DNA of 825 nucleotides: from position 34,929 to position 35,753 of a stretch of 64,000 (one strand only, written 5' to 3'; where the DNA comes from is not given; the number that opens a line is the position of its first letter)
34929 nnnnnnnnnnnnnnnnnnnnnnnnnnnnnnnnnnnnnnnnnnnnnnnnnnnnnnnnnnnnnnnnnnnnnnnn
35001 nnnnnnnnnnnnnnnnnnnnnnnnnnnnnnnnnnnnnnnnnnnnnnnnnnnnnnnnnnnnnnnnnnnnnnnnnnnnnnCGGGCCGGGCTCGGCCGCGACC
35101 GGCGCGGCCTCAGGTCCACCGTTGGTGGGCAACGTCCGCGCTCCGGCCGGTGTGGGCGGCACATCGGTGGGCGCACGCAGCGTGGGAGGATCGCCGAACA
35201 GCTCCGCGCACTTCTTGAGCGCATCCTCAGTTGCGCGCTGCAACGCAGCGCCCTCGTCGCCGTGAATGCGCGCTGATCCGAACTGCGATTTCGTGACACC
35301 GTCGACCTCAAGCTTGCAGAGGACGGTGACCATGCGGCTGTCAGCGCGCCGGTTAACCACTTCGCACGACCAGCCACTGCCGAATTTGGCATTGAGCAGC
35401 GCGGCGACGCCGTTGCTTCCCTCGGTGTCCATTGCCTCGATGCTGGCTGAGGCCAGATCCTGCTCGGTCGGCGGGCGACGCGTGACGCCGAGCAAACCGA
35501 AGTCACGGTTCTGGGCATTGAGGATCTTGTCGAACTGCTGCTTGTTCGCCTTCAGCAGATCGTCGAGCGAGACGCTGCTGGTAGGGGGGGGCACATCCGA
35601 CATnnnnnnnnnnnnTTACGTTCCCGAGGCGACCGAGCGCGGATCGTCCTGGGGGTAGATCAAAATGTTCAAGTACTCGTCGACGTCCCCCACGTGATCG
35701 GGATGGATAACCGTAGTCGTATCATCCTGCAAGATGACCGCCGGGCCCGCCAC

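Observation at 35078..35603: HyuB copy 1 carries an N-terminal fusion of an unrecognised ~125-aa globular domain via a Pro/Ala-rich linker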

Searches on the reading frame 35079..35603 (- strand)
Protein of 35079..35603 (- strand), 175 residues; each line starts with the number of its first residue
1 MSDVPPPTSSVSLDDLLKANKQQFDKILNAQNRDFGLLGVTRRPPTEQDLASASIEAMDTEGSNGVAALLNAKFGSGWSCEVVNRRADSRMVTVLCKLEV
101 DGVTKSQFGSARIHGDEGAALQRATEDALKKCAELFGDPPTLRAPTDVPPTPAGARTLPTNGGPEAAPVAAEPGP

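Call 3: search_protein_families(library=pfam, proteins=[window:35079-35603:-], max_evalue=10)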
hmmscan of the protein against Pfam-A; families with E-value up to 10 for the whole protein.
window:35079-35603:- (175 aa): 2 families
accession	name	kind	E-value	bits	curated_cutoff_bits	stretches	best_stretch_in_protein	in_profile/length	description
PF04098.21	Rad52_Rad22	-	0.00056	20.3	20.3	1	64-138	35-128/153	Rad52/22 family double-strand break repair protein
PF16548.10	FlgT_N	-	0.1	13.6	28.8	1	109-132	7-30/87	Flagellar assembly protein T, N-terminal domain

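Call 4: search_protein_families(library=phrogs, proteins=[window:35079-35603:-], max_evalue=10)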
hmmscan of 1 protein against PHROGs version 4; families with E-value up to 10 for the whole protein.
window:35079-35603:- (175 aa): 1 family
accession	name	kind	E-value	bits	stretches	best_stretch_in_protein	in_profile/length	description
phrog_37405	-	unknown function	0.012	16.5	1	66-145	60-153/221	-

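Call 5: search_solved_structures(query=window:35079-35603:-, max_evalue=10, show_alignments=3)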
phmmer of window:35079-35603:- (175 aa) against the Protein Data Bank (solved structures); distinct sequences matched with E-value up to 10: 0.

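Call 6: find_homologous_proteins(query=window:35079-35603:-, max_evalue=0.001)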
Query window:35079-35603:- (175 aa): 25 proteins with E <= 0.001 among 764 candidates.
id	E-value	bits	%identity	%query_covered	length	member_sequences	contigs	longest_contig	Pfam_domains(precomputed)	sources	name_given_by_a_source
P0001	8.5e-47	177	56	87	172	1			-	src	-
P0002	2.9e-45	172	57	83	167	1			-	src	-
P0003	2.9e-45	172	53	99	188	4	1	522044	-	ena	-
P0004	1.4e-44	170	63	79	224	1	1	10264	-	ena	-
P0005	2.0e-44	170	54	99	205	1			-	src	-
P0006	2.3e-44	169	54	81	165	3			-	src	-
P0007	2.3e-44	169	56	93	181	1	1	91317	-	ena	-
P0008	3.4e-44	169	52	100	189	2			-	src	-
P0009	1.0e-43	167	53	93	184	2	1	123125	-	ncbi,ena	-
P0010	1.0e-43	167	55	86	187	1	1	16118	-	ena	-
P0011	1.1e-43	167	54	97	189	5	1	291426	-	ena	-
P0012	2.7e-42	163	59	79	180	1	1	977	-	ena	-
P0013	3.5e-42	162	59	79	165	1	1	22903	-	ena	-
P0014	6.7e-42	161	56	83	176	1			-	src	-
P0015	1.0e-41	161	51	95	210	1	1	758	-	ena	-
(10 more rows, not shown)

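Call 9: find_encoding_contigs(protein=P0003, flank=6000, max_places=3)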
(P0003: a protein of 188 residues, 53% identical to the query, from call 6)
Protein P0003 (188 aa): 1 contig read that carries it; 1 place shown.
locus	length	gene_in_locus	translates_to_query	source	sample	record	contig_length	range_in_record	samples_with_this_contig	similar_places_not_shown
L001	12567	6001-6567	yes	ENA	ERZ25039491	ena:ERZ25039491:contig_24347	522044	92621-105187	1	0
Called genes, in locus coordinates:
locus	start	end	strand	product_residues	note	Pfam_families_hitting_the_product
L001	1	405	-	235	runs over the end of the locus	PF00857:Isochorismatase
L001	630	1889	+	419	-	PF01522:Polysacc_deac_1, PF10096:DUF2334 (weak)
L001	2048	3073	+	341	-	PF02492:cobW, PF07683:CobW_C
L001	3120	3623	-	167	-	-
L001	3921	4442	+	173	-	PF05378:Hydant_A_N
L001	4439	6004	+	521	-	PF01968:Hydantoinase_A, PF19278:Hydant_A_C (weak)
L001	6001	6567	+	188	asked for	-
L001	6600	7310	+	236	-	PF02538:Hydantoinase_B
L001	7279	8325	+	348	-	PF02538:Hydantoinase_B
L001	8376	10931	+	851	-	PF01145:Band_7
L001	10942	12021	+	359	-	PF00005:ABC_tran, PF13304:AAA_21 (faint)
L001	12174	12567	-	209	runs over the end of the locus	PF03734:YkuD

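Call 12: search_protein_families(library=pfam, alignment_id=A1, max_evalue=1)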
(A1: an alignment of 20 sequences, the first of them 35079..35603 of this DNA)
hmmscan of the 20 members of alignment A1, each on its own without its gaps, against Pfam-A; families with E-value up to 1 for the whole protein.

A. member 1, window:35079-35603:- (175 aa): 2 families
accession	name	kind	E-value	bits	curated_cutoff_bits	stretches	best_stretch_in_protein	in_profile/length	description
PF04098.21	Rad52_Rad22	-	0.00056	20.3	20.3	1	64-138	35-128/153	Rad52/22 family double-strand break repair protein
PF16548.10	FlgT_N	-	0.1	13.6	28.8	1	109-132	7-30/87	Flagellar assembly protein T, N-terminal domain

B. families by the number of members that match (of 20 scanned): 4 families
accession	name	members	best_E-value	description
PF04098.21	Rad52_Rad22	5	0.00056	Rad52/22 family double-strand break repair protein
PF11928.13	DUF3446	2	0.066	Early growth response N-terminal domain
PF02538.19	Hydantoinase_B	1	6e-18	Hydantoinase B/oxoprolinase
PF16548.10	FlgT_N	1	0.1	Flagellar assembly protein T, N-terminal domain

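Call 13: search_solved_structures(query=A1, max_evalue=10, show_alignments=3)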
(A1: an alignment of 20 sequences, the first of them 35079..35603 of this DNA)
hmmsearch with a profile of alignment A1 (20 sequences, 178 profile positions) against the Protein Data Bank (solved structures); distinct sequences matched with E-value up to 10: 5.
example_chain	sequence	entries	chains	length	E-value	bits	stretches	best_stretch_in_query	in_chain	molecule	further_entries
6uz1_I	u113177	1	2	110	0.39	13.6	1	57-111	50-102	T cell receptor, alpha chain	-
7aoi_XO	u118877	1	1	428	0.41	13.5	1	17-47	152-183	SpoU rRNA Methylase family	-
6yxx_EE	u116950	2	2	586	0.64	12.9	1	17-46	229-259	SpoU_methylase domain-containing protein | mt-LAF5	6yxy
6f63_A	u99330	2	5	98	1.1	12.2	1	16-46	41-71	Synaptonemal complex protein 1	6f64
4v93_C1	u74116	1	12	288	1.1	12.1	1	116-148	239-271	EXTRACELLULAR HEMOGLOBIN LINKER L2 SUBUNIT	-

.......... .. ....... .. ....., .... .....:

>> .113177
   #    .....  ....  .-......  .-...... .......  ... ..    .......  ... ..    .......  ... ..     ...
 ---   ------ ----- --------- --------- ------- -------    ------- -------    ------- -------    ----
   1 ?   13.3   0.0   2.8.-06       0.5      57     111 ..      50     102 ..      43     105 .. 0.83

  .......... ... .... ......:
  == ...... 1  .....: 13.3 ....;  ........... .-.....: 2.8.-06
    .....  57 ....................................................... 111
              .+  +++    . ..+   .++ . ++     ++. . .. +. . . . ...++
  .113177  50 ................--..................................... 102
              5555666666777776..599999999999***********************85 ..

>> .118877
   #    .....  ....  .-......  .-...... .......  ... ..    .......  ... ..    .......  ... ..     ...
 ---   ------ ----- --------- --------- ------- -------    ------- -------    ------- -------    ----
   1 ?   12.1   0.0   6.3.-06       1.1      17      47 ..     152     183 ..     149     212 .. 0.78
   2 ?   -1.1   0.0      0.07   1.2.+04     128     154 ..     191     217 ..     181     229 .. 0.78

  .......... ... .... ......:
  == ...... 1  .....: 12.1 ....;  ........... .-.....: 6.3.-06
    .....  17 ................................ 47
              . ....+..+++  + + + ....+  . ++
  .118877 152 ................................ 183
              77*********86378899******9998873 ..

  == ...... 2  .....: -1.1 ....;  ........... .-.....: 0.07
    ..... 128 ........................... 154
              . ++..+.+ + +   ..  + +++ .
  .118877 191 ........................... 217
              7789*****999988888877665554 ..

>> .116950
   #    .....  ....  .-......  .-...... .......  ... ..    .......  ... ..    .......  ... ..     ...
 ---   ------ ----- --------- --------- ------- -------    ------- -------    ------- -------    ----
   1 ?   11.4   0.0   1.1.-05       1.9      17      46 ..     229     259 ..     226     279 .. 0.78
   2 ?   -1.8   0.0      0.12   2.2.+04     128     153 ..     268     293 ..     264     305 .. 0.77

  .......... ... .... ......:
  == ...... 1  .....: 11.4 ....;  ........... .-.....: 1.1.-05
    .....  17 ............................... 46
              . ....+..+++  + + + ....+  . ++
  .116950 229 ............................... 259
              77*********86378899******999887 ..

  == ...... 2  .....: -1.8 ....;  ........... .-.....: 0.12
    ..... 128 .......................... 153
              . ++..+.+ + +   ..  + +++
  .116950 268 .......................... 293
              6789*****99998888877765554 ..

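Call 15: find_related_loci(query=A1, collection=genome_contigs, flank=6000)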
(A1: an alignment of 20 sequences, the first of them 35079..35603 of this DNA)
Query A1 (175 aa) in genome_contigs; peptide patterns used: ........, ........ (x = any residue, [..] = any of these).
108 stretches matched a pattern; 50 encode a relative of the query (tblastn E <= 1e-3); 49 distinct loci.
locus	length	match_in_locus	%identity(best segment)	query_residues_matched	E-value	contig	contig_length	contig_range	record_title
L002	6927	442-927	55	1-163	1e-51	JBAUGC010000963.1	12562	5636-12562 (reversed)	MAG: Xanthobacteraceae bacterium isolate MFD10772_ilm_asm_bin28 k127_172280, whole genome shotgun sequence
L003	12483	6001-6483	53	1-161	7e-51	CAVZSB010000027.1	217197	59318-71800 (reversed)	MAG: uncultured Alphaproteobacteria bacterium isolate MFD05705.bin.1.150 genome assembly, contig: contig_36826, whole ge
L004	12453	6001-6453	57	1-152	4e-50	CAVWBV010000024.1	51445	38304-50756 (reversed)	MAG: uncultured Alphaproteobacteria bacterium isolate MFD05512.bin.1.14 genome assembly, contig: contig_56343, whole gen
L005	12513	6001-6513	53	1-172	1e-49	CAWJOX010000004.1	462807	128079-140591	MAG: uncultured Alphaproteobacteria bacterium isolate MFD04434.bin.1.171 genome assembly, contig: contig_24638, whole ge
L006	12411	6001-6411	61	1-137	1e-49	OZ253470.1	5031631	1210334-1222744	MAG: Alphaproteobacteria bacterium isolate a7ccd9af-0c44-4f0a-977f-77d708feff14 genome assembly, chromosome: 1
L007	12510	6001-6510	53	1-171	1e-48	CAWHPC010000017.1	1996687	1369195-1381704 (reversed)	MAG: uncultured Alphaproteobacteria bacterium isolate MFD09222.bin.1.214 genome assembly, contig: contig_41198, whole ge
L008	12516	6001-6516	53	1-173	2e-48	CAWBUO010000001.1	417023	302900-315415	MAG: uncultured Alphaproteobacteria bacterium isolate MFD05502.bin.1.7 genome assembly, contig: contig_11329, whole geno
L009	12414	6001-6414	57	1-138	1e-47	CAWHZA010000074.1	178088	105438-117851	MAG: uncultured Alphaproteobacteria bacterium isolate MFD04428.bin.1.72 genome assembly, contig: contig_8434, whole geno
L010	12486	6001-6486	53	1-163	6e-48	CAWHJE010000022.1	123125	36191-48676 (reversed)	MAG: uncultured Alphaproteobacteria bacterium isolate MFD02134.bin.1.73 genome assembly, contig: contig_39855, whole gen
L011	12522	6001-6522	49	1-175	2e-47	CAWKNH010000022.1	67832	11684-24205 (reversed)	MAG: uncultured Alphaproteobacteria bacterium isolate MFD09286.bin.1.109 genome assembly, contig: contig_67398, whole ge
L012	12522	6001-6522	51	1-175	9e-48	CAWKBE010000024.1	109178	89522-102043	MAG: uncultured Alphaproteobacteria bacterium isolate MFD04570.bin.1.28 genome assembly, contig: contig_129951, whole ge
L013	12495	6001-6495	55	1-167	2e-47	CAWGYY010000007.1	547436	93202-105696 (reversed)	MAG: uncultured Alphaproteobacteria bacterium isolate MFD02248.bin.1.211 genome assembly, contig: contig_16375, whole ge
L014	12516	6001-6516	52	1-173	2e-47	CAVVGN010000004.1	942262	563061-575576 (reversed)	MAG: uncultured Alphaproteobacteria bacterium isolate MFD01716.bin.1.99 genome assembly, contig: contig_33481, whole gen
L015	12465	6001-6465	55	1-155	4e-47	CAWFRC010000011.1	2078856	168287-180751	MAG: uncultured Alphaproteobacteria bacterium isolate MFD00964.bin.1.185 genome assembly, contig: contig_7158, whole gen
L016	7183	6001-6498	52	1-171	9e-47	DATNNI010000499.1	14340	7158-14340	MAG TPA_asm: Xanthobacteraceae bacterium isolate SMAG_U11501 k141_601780, whole genome shotgun sequence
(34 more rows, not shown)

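Call 19: predict_structure(alignment_id=A1)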
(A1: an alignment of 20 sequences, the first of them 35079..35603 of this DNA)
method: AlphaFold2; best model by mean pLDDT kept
length: 175 residues; sequences in the alignment: 20
mean_pLDDT: 67.3   pTM: 0.43
mean pLDDT of the five models: 67.3, 65.4, 65.4, 65.2, 65.0
residues with pLDDT >= 90: 46; 70-90: 41; 50-70: 27; < 50: 61
segments of 3 or more residues with pLDDT < 50: 1-3, 36-62, 140-159, 161-164, 166-168, 172-174
pLDDT, mean of each block of 10 residues (from residue 1): 51 70 73 48 43 42 71 88 91 93 93 90 92 79 41 43 46 50
secondary structure, 60 per line:
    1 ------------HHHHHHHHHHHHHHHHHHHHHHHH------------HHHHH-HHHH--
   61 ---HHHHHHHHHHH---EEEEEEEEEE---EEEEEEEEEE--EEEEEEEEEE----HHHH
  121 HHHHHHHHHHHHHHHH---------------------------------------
elements in order: H13-36 H49-53 H55-58 H64-74 E78-87 E91-100 E103-112 H117-136

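Call 23: fold_search(model_id=the predicted structure, library=pdb)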
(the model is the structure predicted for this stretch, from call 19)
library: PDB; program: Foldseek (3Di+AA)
matches with E <= 10: 1637; with E <= 0.001: 15
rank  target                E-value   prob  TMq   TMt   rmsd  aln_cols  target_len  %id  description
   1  8rj3_D                3.2e-05  1.00  0.33  0.45  13.2       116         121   20  Human RAD52 open ring conformation (released 2024-04-24)
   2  8rj3_G                4.4e-05  1.00  0.27  0.38  13.9       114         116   18  Human RAD52 open ring conformation (released 2024-04-24)
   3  8rj3_H                5.0e-05  1.00  0.29  0.45  10.2       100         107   19  Human RAD52 open ring conformation (released 2024-04-24)
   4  8rj3_C                5.3e-05  1.00  0.34  0.46  13.3       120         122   18  Human RAD52 open ring conformation (released 2024-04-24)
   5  8rjw_G                5.7e-05  1.00  0.32  0.40   3.9        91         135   19  Human RAD52 open ring - ssDNA complex (released 2024-04-24)
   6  8rjw_C                6.4e-05  1.00  0.33  0.37   3.8        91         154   21  Human RAD52 open ring - ssDNA complex (released 2024-04-24)
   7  8ril_A                6.4e-05  1.00  0.24  0.34  14.6       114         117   19  Human RAD52 closed ring conformation (released 2024-04-24)
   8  8bjm_A                7.2e-05  1.00  0.33  0.32   3.6        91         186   21  Human full length RAD52 undecamer. (released 2023-11-15)
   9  8bjm_B                7.2e-05  1.00  0.33  0.31   3.7        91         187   21  Human full length RAD52 undecamer. (released 2023-11-15)
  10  8rjw_E                7.2e-05  1.00  0.32  0.33   3.9        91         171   21  Human RAD52 open ring - ssDNA complex (released 2024-04-24)
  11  8rjw_A                7.7e-05  1.00  0.37  0.56  11.6       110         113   22  Human RAD52 open ring - ssDNA complex (released 2024-04-24)
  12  5xs0_B                9.3e-05  1.00  0.29  0.29   4.9        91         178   20  Structure of a ssDNA bound to the outer DNA binding site of RAD52 (released 2018-04-25)
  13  8rj3_E                1.5e-04  1.00  0.33  0.47  13.1       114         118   19  Human RAD52 open ring conformation (released 2024-04-24)
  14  9yi9_P                2.2e-04  1.00  0.38  0.39   2.2        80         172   22  Cryo-EM structure of yeast Mgm101 in the lock-washer apo state (released 2025-11-05)
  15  8rjw_D                2.3e-04  1.00  0.32  0.32   3.9        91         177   21  Human RAD52 open ring - ssDNA complex (released 2024-04-24)
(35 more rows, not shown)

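Call 70: predict_structure(alignment_id=A5)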
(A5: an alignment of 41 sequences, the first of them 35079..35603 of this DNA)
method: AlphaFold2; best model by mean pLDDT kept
length: 175 residues; sequences in the alignment: 41
mean_pLDDT: 77.6   pTM: 0.49
mean pLDDT of the five models: 77.6, 77.5, 76.6, 76.2, 75.5
residues with pLDDT >= 90: 81; 70-90: 28; 50-70: 48; < 50: 18
segments of 3 or more residues with pLDDT < 50: 142-149, 155-160
pLDDT, mean of each block of 10 residues (from residue 1): 63 87 89 62 71 59 79 94 97 98 97 96 96 83 49 49 57 63
secondary structure, 60 per line:
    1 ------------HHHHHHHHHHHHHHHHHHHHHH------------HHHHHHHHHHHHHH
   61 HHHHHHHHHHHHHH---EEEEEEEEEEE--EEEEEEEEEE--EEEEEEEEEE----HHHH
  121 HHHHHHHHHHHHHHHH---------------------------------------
elements in order: H13-34 H47-74 E78-88 E91-100 E103-112 H117-136

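Call 78: search_protein_families(library=padloc, proteins=[window:35079-35603:-], max_evalue=0.001)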
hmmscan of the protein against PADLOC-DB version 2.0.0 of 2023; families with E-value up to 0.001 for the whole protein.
window:35079-35603:- (175 aa): 0 families

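Call 85: search_dna_similar(query=window:35184-35603:-, collection=plasmids, mode=protein, max_evalue=0.001, max_rows=10)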
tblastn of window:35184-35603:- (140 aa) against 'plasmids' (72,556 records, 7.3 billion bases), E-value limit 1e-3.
No match.

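Call 86: search_dna_similar(query=window:35184-35603:-, collection=phages, mode=protein, max_evalue=0.01, max_rows=10)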
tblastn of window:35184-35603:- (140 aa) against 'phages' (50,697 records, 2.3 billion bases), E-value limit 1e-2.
No match.
